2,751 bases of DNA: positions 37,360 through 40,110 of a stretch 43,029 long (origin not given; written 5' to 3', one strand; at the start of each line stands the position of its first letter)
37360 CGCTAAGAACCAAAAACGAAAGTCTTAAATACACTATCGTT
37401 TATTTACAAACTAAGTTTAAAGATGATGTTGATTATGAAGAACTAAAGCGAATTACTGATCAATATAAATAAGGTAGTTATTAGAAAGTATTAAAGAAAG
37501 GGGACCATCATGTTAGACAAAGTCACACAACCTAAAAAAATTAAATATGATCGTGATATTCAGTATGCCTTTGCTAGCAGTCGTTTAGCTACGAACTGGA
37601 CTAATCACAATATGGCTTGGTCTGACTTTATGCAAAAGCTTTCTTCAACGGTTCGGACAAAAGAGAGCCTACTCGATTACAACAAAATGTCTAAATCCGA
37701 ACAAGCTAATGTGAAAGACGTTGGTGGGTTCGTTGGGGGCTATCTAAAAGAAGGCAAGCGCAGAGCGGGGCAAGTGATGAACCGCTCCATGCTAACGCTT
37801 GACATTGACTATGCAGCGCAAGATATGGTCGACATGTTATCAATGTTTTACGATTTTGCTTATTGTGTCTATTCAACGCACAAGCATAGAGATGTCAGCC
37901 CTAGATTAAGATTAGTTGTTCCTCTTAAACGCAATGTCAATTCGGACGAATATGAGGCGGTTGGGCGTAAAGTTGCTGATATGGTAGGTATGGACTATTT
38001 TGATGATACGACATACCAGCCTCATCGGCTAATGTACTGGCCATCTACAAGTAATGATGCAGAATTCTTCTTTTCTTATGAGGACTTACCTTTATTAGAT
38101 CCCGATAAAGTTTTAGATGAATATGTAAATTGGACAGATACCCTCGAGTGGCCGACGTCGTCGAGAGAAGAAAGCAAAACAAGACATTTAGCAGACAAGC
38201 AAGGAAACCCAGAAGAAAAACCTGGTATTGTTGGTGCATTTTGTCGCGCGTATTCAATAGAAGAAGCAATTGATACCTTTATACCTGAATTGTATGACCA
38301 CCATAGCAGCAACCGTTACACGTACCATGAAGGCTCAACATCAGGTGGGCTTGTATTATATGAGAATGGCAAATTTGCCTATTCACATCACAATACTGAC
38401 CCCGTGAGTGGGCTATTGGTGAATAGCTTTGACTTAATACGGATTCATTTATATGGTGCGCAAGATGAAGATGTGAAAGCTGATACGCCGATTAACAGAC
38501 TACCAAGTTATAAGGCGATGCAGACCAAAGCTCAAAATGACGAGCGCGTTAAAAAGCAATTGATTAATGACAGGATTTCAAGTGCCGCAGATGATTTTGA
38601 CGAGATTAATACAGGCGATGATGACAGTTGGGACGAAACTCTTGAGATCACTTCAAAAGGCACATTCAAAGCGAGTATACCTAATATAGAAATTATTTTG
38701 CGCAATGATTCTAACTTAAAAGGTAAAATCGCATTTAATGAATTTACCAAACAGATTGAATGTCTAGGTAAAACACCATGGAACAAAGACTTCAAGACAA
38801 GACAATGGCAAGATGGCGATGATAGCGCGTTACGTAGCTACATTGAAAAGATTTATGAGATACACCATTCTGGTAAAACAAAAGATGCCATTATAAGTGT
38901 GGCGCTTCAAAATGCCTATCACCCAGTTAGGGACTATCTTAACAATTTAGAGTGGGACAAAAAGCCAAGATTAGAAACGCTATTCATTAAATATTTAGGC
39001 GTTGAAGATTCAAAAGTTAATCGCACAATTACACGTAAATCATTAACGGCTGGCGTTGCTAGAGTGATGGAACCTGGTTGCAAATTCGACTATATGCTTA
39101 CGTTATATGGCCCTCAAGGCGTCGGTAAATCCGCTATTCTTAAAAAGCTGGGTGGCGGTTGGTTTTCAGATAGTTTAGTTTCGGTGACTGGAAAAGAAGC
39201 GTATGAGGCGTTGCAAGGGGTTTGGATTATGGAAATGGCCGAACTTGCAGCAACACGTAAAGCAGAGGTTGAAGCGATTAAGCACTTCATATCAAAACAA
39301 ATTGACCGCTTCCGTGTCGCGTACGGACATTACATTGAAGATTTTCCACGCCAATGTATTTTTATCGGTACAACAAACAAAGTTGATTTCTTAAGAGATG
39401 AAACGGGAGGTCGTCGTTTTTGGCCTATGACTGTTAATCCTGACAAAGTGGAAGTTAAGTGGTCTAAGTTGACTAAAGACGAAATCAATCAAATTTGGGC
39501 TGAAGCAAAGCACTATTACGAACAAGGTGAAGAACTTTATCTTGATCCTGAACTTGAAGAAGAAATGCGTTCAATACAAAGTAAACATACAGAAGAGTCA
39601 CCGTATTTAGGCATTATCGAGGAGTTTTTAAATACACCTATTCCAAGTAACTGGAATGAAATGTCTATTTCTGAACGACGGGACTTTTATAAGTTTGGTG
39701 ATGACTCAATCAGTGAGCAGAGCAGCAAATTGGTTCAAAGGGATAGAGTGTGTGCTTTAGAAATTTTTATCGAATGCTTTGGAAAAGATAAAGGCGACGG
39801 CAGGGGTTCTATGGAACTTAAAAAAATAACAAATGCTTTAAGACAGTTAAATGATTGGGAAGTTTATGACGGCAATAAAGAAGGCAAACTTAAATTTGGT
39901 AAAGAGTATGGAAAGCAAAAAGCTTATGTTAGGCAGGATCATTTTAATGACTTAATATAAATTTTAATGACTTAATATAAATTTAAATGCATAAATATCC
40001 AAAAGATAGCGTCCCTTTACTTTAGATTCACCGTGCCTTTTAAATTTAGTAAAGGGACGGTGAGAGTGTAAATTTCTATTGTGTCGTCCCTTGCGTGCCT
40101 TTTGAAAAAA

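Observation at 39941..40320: Iteron-like repeat array immediately downstream of the primase-helicase gene: candidate replication origin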

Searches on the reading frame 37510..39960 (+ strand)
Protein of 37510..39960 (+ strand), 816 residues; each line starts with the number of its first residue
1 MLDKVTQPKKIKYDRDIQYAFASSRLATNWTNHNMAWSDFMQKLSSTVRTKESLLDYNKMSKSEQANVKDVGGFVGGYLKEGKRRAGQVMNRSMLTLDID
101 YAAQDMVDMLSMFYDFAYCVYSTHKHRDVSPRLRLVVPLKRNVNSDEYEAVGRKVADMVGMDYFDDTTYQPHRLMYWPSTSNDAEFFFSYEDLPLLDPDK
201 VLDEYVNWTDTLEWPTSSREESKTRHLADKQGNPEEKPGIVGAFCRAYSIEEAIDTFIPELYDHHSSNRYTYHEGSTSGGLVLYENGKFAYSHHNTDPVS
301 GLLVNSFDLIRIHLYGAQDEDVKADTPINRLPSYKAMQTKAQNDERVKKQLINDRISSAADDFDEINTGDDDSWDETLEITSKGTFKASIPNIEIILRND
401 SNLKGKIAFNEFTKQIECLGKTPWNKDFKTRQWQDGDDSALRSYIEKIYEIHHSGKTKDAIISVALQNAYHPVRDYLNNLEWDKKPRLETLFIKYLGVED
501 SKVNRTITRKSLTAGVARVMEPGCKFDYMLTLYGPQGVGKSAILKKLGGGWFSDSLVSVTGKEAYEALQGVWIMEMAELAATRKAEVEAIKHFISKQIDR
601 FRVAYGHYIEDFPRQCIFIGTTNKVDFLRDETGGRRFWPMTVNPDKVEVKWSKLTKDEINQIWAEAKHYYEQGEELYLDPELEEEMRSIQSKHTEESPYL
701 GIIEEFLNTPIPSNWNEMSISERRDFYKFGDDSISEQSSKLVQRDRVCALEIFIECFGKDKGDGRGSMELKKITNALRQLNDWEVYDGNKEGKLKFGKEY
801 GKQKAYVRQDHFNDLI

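Call 13: search_protein_families(library=pfam, proteins=[window:37510-39960:+])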
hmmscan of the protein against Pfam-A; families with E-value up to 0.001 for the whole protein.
window:37510-39960:+ (816 aa): 2 families
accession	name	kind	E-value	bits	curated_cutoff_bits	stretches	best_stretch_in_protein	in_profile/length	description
PF05272.17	VapE-like_dom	-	2.3e-83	279.4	25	1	477-694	1-216/217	Virulence-associated protein E-like domain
PF19263.5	DUF5906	-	4e-05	24.7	27.6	1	532-636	1-114/114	Family of unknown function (DUF5906)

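Call 19: find_related_loci(query=window:37510-39957:+, collection=viral_contigs, flank=3000)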
Query window:37510-39957:+ (816 aa) in viral_contigs; peptide patterns used: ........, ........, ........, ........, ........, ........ (x = any residue, [..] = any of these).
102 stretches matched a pattern; 98 encode a relative of the query (tblastn E <= 1e-3); the best 80 are kept; 80 distinct loci.
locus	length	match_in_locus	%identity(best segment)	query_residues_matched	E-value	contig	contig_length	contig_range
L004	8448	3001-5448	99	1-816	0e+0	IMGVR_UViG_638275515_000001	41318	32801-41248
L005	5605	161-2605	88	1-816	0e+0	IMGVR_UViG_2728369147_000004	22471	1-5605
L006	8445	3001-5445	87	1-816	0e+0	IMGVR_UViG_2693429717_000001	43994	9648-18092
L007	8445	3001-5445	87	1-816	0e+0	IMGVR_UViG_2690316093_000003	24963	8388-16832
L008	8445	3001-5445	87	1-816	0e+0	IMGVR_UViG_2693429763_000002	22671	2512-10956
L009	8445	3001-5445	87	1-816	0e+0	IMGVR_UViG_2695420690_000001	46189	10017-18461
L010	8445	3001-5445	87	1-816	0e+0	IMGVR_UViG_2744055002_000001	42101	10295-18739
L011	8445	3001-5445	83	1-816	0e+0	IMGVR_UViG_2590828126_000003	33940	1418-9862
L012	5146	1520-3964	83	1-816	0e+0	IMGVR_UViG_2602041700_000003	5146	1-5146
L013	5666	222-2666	83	1-816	0e+0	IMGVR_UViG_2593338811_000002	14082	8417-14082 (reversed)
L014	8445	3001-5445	83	1-816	0e+0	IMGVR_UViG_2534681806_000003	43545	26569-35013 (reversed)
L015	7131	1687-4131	83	1-816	0e+0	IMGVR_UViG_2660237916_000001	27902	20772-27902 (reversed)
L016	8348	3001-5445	83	1-816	0e+0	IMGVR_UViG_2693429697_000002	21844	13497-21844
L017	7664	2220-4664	83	1-816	0e+0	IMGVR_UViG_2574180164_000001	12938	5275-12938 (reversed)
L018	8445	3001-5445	83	1-816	0e+0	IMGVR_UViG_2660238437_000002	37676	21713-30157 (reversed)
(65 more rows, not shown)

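Call 29: find_homologous_proteins(query=window:37510-39957:+, max_evalue=0.00001)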
Query window:37510-39957:+ (816 aa): 8000 proteins with E <= 0.00001 among 8000 candidates; the best 120 are listed.
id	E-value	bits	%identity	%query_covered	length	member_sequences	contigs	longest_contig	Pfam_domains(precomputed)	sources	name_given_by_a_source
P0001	0.0e+0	1872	98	100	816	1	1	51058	PF19263.6,PF05272.18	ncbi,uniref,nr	ncbi:virulence-associated E family protein [Staphylococcus pseudintermedius]|uniref:virulence-associ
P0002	0.0e+0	1866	98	100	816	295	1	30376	PF19263.6,PF05272.18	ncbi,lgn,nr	ncbi:virulence-associated E family protein [Staphylococcus pseudintermedius]|nr:virulence-associated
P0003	0.0e+0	1694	87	100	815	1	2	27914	PF19263.6,PF05272.18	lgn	-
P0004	0.0e+0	1693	87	100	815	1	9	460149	PF19263.6,PF05272.18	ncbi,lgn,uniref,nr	ncbi:virulence-associated E family protein [Staphylococcus pasteuri]|uniref:virulence-associated E f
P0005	0.0e+0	1691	87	100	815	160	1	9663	PF19263.6,PF05272.18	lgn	-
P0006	0.0e+0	1689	87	100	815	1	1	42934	PF19263.6,PF05272.18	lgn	-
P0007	0.0e+0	1666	85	100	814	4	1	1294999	PF19263.6,PF05272.18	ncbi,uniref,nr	ncbi:virulence-associated E family protein [Staphylococcus pasteuri]|uniref:virulence-associated E f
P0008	0.0e+0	1620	83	100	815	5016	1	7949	PF19263.6,PF05272.18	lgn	-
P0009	0.0e+0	1614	83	100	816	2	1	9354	PF19263.6,PF05272.18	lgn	-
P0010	0.0e+0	1604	83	100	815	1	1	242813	PF19263.6,PF05272.18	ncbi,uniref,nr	ncbi:virulence-associated E family protein [Staphylococcus americanisciuri]|uniref:Virulence-associa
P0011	0.0e+0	1592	82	100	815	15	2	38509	PF19263.6,PF05272.18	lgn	-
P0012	0.0e+0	1585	82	100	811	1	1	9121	PF19263.6,PF05272.18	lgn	-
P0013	0.0e+0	1552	79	100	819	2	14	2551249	PF19263.6,PF05272.18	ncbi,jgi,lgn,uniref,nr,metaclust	ncbi:virulence-associated E family protein [Staphylococcus saprophyticus]|uniref:virulence-associate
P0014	0.0e+0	1550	80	100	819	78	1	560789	PF19263.6,PF05272.18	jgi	-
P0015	0.0e+0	1550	80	100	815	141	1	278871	PF19263.6,PF05272.18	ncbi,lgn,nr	ncbi:virulence-associated E family protein [Staphylococcus pseudintermedius]|nr:virulence-associated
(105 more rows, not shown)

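Call 34: search_solved_structures(query=window:37510-39957:+, max_evalue=0.01, show_alignments=2)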
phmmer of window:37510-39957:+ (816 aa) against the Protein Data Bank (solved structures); distinct sequences matched with E-value up to 0.01: 1.
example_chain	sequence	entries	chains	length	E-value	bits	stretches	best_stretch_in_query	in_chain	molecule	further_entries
7pds_A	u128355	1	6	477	5.1e-87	296.1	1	382-805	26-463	Similar to D. nodosus vapE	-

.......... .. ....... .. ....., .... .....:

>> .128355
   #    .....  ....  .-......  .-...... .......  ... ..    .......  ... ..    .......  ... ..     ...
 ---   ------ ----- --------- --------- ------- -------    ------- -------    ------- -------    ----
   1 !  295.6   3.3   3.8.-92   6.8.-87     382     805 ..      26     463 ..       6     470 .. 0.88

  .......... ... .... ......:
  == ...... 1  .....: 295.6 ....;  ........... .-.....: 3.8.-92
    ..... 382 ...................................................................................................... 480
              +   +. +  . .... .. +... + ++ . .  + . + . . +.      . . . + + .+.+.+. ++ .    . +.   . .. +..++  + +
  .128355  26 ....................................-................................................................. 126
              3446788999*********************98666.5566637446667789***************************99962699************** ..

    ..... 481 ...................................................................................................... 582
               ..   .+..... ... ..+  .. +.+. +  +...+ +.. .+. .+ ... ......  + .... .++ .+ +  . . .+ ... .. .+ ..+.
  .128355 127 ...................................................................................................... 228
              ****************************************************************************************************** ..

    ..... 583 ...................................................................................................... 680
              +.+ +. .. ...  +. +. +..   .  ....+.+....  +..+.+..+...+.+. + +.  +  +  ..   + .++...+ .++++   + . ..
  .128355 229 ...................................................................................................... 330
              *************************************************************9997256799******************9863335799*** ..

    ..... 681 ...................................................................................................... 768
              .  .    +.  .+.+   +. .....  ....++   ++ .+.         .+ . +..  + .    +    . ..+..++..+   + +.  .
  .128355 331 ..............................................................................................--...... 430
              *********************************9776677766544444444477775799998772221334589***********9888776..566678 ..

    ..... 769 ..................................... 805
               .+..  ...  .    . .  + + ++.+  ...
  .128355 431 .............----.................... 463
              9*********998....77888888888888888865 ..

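Call 59: search_protein_families(library=phrogs, proteins=[window:37510-39957:+], max_evalue=0.00001)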
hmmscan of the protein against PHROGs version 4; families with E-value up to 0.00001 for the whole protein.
window:37510-39957:+ (816 aa): 12 families
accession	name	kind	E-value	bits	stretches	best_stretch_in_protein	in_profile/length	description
phrog_256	-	DNA, RNA and nucleotide metabolism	0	1272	1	12-809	1-795/798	DNA helicase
phrog_9765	-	DNA, RNA and nucleotide metabolism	3.5e-177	592.2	1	1-437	1-446/939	DNA primase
phrog_1313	-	DNA, RNA and nucleotide metabolism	1.8e-164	549.8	1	268-811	53-557/568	DNA helicase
phrog_15962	-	DNA, RNA and nucleotide metabolism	2.1e-68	232.4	1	321-726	337-750/835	DNA primase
phrog_36873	-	DNA, RNA and nucleotide metabolism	5.7e-41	141.2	1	457-686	477-701/1082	DNA helicase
phrog_2249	-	DNA, RNA and nucleotide metabolism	4.9e-40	138.9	1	467-700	471-704/802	DNA primase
phrog_22020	-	unknown function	1.1e-35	122.9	1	740-816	8-84/84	-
phrog_16593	-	DNA, RNA and nucleotide metabolism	5.9e-33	115.2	1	455-678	486-709/823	DNA primase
phrog_4630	-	DNA, RNA and nucleotide metabolism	1.9e-18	67.5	1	481-653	195-379/581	DNA primase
phrog_3228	-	DNA, RNA and nucleotide metabolism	1.2e-15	57.9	1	17-181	6-182/766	replicative helicase-primase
phrog_2135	-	DNA, RNA and nucleotide metabolism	1.2e-06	28.2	1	12-187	445-607/713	DNA primase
phrog_34715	-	unknown function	9.9e-06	25.5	0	60-164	32-140/426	-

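Call 61: search_dna_similar(query=window:37510-39957:+, collection=phages, mode=protein, max_rows=40, rows=spread, max_evalue=1e-30)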
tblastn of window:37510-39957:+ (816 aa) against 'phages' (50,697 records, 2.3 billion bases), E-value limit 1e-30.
Records with a match: 597; places in all: 599; records where one place covers at least 80% of the query: 335.
Best place of each record, by identity: 95-99% 4; 90-95% 1; 80-90% 86; 60-80% 4; <60% 502.
By first word of the organism name: Streptococcus 135; Bacteroides 105; Staphylococcus 96; Paenibacillus 24; Phocaeicola 24; Bacteriophage 23; Rhodobacter 23; Leuconostoc 22; Corynebacterium 15; Parabacteroides 15; and 48 more.
By host as written in the record: - 43; Staphylococcus aureus 39; Rhodobacter capsulatus YW1 23; Corynebacterium xerosis 13; Paenibacillus larvae 2017 10; Bacteroides thetaiotaomicron VPI-5482 10; Ruegeria pomeroyi DSS-3 10; Paenibacillus larvae F1A 8; and 312 more.
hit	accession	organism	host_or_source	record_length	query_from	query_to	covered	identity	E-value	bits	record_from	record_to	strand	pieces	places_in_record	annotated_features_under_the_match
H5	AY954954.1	Staphylococcus phage 2638A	-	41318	1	816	100%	98.8%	0e+0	1629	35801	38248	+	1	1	ORF003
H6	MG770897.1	Staphylococcus phage SH-St 15644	Staphylococcus aureus 644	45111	1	816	100%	83.0%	0e+0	1412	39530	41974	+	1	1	hypothetical protein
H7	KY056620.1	Staphylococcus phage P240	Staphylococcus aureus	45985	1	816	100%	83.0%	0e+0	1409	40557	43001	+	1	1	virulence-associated protein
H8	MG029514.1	Staphylococcus phage phiSa2wa_st78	Staphylococcus aureus subsp. aureus ...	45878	1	816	100%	82.8%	0e+0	1409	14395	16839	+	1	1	virE: virulence protein E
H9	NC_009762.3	Staphylococcus phage tp310-2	-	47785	1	816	100%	82.8%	0e+0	1405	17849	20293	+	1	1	DNA helicase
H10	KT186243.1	Staphylococcus phage vB_SauS_phi2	Staphylococcus aureus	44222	1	816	100%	82.7%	0e+0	1404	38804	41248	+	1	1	VirE family protein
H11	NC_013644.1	Enterococcus phage phiFL4A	Enterococcus faecalis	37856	4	808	99%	48.2%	0e+0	724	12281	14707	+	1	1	gp26: DNA helicase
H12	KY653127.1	Corynebacterium phage IME1320_01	Corynebacterium simulans IME1320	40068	5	810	99%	42.9%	0e+0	631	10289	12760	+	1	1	DNA primase | hypothetical protein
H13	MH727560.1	Corynebacterium phage SamW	Corynebacterium xerosis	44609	8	809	98%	42.2%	0e+0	649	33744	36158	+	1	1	43: hypothetical protein | 42: DNA polymerase I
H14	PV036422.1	Agathobacter phage NatCom_13861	Agathobacter sp.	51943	20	810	97%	42.0%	0e+0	612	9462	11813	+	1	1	DNA helicase | hypothetical protein (x2)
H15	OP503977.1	Paenibacillus phage GIW2016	Paenibacillus larvae 2017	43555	16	808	97%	41.8%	0e+0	598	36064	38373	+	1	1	virulence-associated protein E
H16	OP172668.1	Bacteroides phage BF486P3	Bacteroides fragilis DA486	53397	10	808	98%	41.4%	0e+0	606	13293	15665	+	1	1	hypothetical protein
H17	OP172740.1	Phocaeicola phage BV200P1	Phocaeicola vulgatus DA200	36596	34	816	96%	38.3%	6e-158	516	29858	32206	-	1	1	hypothetical protein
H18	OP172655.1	Phocaeicola phage BD26P4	Phocaeicola dorei DA26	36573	34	816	96%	37.8%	1e-154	506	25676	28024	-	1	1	hypothetical protein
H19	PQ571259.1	Bacteroides phage BF1-2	Bacteroides fragilis BL19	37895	20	808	97%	36.6%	3e-157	513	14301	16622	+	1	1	DNA helicase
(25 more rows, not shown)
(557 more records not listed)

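Call 78: search_protein_families(library=ncbifam, proteins=[window:37510-39957:+], max_evalue=0.01)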
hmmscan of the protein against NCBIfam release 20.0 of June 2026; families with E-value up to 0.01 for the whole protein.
window:37510-39957:+ (816 aa): 0 families
